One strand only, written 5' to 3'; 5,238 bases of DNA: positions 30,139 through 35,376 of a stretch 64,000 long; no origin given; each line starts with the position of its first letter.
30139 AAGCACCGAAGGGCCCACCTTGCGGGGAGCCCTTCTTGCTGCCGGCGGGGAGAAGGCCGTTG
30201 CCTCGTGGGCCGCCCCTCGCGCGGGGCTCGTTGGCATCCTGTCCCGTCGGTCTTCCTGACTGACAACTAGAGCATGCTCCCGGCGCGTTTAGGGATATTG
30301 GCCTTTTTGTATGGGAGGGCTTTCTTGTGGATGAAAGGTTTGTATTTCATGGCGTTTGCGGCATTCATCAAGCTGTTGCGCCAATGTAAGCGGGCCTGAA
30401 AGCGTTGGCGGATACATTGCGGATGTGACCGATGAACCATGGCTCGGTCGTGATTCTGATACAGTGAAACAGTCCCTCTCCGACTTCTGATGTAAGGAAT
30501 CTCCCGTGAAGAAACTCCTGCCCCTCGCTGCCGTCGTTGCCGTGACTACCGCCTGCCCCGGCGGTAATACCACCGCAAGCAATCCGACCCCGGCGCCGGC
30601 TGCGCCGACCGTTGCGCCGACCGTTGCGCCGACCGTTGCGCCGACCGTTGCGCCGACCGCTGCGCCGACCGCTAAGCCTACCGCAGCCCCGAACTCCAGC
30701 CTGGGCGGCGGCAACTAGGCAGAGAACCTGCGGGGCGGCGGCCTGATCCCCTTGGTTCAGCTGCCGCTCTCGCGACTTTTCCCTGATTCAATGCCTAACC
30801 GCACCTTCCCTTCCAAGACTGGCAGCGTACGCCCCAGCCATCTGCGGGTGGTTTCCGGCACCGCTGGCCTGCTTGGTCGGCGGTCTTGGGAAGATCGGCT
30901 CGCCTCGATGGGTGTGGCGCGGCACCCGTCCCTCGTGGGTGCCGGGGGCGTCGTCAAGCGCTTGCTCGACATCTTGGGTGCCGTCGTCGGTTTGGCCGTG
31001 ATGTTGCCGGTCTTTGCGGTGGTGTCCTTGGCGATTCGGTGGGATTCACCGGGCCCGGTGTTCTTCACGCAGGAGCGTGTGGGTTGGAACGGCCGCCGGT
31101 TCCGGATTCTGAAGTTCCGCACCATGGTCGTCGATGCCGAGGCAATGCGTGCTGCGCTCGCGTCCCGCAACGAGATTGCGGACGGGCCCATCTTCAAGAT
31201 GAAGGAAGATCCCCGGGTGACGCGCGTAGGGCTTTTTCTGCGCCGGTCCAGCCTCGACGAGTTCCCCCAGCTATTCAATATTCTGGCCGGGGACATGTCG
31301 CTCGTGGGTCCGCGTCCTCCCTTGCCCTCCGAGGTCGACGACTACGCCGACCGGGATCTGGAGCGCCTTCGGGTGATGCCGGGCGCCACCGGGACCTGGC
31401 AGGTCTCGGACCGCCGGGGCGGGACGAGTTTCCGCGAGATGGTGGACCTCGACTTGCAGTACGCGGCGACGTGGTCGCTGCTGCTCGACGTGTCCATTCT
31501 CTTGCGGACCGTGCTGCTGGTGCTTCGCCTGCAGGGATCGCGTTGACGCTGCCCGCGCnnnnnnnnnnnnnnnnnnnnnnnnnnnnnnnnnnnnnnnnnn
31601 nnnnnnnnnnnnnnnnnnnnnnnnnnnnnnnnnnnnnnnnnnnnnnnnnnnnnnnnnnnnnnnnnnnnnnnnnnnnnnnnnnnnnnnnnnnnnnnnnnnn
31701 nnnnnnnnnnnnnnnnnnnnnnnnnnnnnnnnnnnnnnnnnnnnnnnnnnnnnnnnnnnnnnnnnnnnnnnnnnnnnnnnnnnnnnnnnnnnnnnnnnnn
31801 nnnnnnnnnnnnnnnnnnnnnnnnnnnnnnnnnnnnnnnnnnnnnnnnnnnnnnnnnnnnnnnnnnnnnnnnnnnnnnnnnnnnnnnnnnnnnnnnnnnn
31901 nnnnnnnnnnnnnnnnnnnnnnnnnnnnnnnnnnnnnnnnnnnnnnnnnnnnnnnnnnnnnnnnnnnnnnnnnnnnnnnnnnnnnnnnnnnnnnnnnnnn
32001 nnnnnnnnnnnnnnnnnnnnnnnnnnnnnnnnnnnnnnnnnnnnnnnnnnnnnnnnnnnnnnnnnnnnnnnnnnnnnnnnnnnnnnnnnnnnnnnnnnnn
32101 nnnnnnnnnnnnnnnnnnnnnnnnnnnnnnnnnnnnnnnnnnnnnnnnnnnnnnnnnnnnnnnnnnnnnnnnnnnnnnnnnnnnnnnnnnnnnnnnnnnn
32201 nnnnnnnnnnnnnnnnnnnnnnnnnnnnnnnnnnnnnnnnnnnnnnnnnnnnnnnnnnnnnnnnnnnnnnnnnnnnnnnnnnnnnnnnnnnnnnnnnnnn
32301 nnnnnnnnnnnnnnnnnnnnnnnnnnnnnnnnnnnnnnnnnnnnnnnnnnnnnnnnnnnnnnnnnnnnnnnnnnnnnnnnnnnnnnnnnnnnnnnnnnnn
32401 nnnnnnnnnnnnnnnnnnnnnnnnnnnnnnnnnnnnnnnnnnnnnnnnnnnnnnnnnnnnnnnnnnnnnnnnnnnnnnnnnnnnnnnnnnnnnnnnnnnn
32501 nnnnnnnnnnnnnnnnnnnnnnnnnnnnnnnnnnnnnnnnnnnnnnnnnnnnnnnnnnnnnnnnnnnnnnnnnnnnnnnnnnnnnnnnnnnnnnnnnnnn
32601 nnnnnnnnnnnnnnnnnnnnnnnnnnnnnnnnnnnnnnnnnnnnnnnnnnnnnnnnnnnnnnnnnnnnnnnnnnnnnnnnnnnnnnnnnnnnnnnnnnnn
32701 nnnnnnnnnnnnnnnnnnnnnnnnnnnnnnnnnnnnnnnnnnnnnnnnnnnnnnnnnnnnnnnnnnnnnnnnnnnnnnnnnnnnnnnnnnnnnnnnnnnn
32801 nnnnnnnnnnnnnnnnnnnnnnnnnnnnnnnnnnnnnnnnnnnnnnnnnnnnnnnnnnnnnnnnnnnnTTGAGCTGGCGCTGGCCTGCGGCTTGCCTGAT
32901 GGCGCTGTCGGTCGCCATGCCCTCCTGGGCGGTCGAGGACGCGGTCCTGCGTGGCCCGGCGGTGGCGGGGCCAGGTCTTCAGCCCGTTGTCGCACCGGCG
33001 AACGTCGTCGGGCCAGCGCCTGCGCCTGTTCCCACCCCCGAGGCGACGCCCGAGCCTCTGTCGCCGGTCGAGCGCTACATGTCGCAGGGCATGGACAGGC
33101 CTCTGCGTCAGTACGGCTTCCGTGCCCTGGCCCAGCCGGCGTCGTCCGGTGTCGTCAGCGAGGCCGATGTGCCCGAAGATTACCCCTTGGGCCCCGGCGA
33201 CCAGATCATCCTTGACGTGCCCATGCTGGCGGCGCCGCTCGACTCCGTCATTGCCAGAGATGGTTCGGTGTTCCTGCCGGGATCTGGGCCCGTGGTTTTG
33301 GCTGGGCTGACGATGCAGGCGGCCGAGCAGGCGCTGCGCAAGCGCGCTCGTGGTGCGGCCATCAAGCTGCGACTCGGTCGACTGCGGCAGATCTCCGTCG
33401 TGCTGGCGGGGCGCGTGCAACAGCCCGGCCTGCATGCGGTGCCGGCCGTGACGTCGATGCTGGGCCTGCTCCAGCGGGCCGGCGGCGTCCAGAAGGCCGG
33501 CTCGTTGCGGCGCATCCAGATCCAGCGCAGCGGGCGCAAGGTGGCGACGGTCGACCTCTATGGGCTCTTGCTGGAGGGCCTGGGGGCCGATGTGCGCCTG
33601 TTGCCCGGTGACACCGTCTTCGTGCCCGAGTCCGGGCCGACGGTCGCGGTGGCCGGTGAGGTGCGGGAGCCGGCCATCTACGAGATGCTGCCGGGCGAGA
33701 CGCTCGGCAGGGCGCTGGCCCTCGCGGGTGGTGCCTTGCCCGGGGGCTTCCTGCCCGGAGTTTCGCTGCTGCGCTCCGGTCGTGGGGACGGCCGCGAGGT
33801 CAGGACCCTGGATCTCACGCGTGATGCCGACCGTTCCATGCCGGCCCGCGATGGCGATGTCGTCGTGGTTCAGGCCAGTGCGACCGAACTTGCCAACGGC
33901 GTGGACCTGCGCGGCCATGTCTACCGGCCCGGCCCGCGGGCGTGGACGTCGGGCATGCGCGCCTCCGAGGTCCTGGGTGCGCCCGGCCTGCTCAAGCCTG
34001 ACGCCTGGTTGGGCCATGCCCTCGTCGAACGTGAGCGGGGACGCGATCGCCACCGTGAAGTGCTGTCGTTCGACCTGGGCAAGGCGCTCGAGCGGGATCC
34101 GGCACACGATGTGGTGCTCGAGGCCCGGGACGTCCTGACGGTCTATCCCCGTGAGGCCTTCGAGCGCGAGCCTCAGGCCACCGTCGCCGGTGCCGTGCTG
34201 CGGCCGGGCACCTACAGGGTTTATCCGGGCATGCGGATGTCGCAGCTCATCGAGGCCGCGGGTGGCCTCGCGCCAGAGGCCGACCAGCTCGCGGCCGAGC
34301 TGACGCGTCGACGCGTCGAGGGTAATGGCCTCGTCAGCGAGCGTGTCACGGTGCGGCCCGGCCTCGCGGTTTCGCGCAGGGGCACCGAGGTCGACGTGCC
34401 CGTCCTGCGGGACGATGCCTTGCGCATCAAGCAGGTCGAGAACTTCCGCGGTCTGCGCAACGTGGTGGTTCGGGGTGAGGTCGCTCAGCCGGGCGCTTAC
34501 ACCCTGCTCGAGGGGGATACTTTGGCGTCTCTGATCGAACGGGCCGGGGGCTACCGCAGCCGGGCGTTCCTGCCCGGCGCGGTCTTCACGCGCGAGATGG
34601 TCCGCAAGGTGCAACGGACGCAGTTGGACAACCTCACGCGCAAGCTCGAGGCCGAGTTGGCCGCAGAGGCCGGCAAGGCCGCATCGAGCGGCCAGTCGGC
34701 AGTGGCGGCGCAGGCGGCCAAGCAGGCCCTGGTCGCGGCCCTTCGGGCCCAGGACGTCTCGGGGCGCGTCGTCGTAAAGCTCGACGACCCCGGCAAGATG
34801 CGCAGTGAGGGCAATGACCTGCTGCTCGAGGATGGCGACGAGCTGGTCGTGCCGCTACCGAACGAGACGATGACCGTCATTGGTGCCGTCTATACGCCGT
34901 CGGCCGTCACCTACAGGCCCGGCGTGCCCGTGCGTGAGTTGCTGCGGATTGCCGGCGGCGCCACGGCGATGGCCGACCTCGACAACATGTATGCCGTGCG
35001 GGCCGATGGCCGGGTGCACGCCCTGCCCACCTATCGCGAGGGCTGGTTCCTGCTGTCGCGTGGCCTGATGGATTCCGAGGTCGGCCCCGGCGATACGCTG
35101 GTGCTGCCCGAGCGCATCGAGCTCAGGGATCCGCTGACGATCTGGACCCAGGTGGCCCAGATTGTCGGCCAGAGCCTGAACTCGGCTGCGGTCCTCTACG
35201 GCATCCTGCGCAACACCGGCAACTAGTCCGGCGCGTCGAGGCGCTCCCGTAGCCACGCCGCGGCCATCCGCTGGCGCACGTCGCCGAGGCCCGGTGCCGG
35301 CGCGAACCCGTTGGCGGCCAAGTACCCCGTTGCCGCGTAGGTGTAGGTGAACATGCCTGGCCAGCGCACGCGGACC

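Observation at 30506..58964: Polysaccharide (Wzx/Wzy-dependent) locus interleaved with essential housekeeping genes and carrying low-GC mosaic tracts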

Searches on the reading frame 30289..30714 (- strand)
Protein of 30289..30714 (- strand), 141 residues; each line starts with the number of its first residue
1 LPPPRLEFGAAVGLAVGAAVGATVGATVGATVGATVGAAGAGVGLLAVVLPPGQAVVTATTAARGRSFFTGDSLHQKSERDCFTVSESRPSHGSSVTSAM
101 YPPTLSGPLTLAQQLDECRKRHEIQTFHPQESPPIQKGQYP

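Call 5: search_protein_families(library=pfam, proteins=[window:30289-30714:-])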
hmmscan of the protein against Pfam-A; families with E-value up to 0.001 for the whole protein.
window:30289-30714:- (141 aa): 0 families

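Call 40: search_protein_families(library=ncbifam, proteins=[window:30289-30714:-], max_evalue=0.00001)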
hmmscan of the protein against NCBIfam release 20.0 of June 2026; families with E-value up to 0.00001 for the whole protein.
window:30289-30714:- (141 aa): 0 families

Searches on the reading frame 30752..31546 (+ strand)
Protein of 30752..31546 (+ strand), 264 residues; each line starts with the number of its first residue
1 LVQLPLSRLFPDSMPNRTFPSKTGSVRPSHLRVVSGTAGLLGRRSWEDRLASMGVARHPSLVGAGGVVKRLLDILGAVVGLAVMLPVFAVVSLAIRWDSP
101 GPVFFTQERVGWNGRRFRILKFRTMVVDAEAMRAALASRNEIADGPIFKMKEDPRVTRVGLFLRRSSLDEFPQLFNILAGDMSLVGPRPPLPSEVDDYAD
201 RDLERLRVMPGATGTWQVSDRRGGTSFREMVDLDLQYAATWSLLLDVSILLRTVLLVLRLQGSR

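Call 5: search_protein_families(library=pfam, proteins=[window:30752-31546:+])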
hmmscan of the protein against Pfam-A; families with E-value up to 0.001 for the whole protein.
window:30752-31546:+ (264 aa): 1 family
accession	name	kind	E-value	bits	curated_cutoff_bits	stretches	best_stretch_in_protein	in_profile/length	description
PF02397.22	Bac_transf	-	2.6e-66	223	27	1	69-258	1-178/179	Bacterial sugar transferase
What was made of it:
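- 30752..31546 (+): Small polyprenyl-phosphate glycosyl-1-phosphate transferase (PGT). It lies in the core stretch, outside the island. Pfam Bac_transf 223 bits (call 5).
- On Wzx/Wzy-dependent polysaccharide pathway: Bac_transf 223 bits at 30752-31546 (call 5).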

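Call 40: search_protein_families(library=ncbifam, proteins=[window:30752-31546:+], max_evalue=0.00001)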
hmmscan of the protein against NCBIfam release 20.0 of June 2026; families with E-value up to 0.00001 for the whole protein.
window:30752-31546:+ (264 aa): 10 families
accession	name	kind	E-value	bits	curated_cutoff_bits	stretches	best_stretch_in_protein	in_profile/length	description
TIGR03025.1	EPS_sugtrans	subfamily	9.3e-83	278.9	295.55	1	59-262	248-443/445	exopolysaccharide biosynthesis polyprenyl glycosylphosphotransferase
TIGR03022.1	WbaP_sugtrans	subfamily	3e-72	244.3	403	1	67-263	257-455/456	undecaprenyl-phosphate galactose phosphotransferase WbaP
TIGR03023.1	WcaJ_sugtrans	equivalog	7.1e-70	236.5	410.75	1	55-258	250-447/453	undecaprenyl-phosphate glucose phosphotransferase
NF041877.1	EPS_EpsZ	equivalog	3.2e-67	227.1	800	1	68-262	265-457/459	exopolysaccharide biosynthesis polyisoprenyl-phosphate hexose-1-phosphate transferase EpsZ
NF052601.1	undeca_RfbP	equivalog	3.1e-58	196.9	330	1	64-258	40-236/244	undecaprenyl-phosphate galactose phosphotransferase family protein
TIGR03013.1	EpsB_2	subfamily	1.2e-50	172.9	393.35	1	66-264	252-443/443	TIGR03013 family XrtA/PEP-CTERM system glycosyltransferase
NF011751.0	PRK15204.1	equivalog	4.4e-39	134.4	907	1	67-262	278-474/476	undecaprenyl-phosphate galactose phosphotransferase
NF050817.1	PolSacchBiosHfsE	equivalog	2.3e-38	132.1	750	1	67-256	270-458/467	polysaccharide biosynthesis protein HfsE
NF007518.0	PRK10124.1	equivalog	2.6e-38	131.9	684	1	61-255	266-455/464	undecaprenyl-phosphate glucose phosphotransferase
NF045514.1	glycotran_HepC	equivalog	6.3e-25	87.7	140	1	67-189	115-211/220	heterocyst development glycosyltransferase HepC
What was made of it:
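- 30752..31546 (+): NCBIfam EPS_sugtrans 279 bits, just below its cutoff (call 40).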

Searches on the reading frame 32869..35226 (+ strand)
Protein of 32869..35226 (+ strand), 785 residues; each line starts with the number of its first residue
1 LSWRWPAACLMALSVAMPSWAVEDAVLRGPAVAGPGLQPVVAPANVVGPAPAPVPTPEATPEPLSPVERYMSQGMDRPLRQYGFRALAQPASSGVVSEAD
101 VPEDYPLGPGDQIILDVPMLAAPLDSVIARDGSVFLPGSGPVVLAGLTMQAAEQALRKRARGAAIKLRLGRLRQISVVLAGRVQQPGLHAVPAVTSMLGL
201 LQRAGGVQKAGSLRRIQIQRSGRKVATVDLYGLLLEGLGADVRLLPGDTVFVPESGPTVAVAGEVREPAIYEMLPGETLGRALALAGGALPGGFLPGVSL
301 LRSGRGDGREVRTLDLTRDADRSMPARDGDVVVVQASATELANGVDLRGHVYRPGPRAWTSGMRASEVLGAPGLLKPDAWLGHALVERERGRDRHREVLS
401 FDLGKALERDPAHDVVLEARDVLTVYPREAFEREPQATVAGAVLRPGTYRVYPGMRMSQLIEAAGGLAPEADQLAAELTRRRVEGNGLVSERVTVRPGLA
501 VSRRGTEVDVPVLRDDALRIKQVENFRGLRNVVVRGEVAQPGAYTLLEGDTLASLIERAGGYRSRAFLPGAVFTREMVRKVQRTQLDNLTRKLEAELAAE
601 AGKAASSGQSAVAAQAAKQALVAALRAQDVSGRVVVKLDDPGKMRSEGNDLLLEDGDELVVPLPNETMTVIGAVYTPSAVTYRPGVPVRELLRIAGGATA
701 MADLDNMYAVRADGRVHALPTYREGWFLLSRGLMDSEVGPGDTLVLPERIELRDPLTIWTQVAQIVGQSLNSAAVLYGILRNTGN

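Call 5: search_protein_families(library=pfam, proteins=[window:32869-35226:+])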
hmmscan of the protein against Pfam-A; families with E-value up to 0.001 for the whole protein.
window:32869-35226:+ (785 aa): 4 families
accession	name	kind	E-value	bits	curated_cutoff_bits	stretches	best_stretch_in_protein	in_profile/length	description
PF10531.15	SLBB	-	3.1e-42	142.6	27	5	437-485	2-49/55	SLBB domain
PF22461.2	SLBB_2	-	6.8e-30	103.4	27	2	177-252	3-79/79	SLBB domain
PF02563.21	Poly_export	-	1.1e-10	41.9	28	1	101-162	3-65/77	Polysaccharide biosynthesis/export protein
PF20616.4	Caps_syn_GfcC_N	-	0.00077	20.2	22.1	0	545-649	17-115/129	Capsule biosynthesis GfcC, N-terminal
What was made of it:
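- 32869..35226 (+): Wza/OPX-type outer-membrane polysaccharide export protein, 785 aa with multiple SLBB domains. Poly_export 41.9 bits plus 5 SLBB stretches (call 5).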

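Call 40: search_protein_families(library=ncbifam, proteins=[window:32869-35226:+], max_evalue=0.00001)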
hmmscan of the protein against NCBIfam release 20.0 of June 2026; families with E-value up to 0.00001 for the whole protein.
window:32869-35226:+ (785 aa): 5 families
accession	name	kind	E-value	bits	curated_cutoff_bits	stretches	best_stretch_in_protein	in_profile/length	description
TIGR03028.1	EpsE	equivalog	1.2e-27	96.8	262.65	2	104-336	1-236/239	polysaccharide export protein EpsE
TIGR03027.2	pepcterm_export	equivalog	3.8e-19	69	180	0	665-749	81-167/169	XrtA/PEP-CTERM system exopolysaccharide export protein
NF011658.0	PRK15078.1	subfamily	1.7e-11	43.5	333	1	128-288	120-287/380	polysaccharide export protein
NF041843.1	EpsY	equivalog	3.6e-07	29.6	320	0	150-252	103-210/211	exopolysaccharide export protein EpsY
TIGR01959.1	nuoF_fam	equivalog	1.3e-06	27.1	558.65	0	524-573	229-283/410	NADH-quinone oxidoreductase subunit NuoF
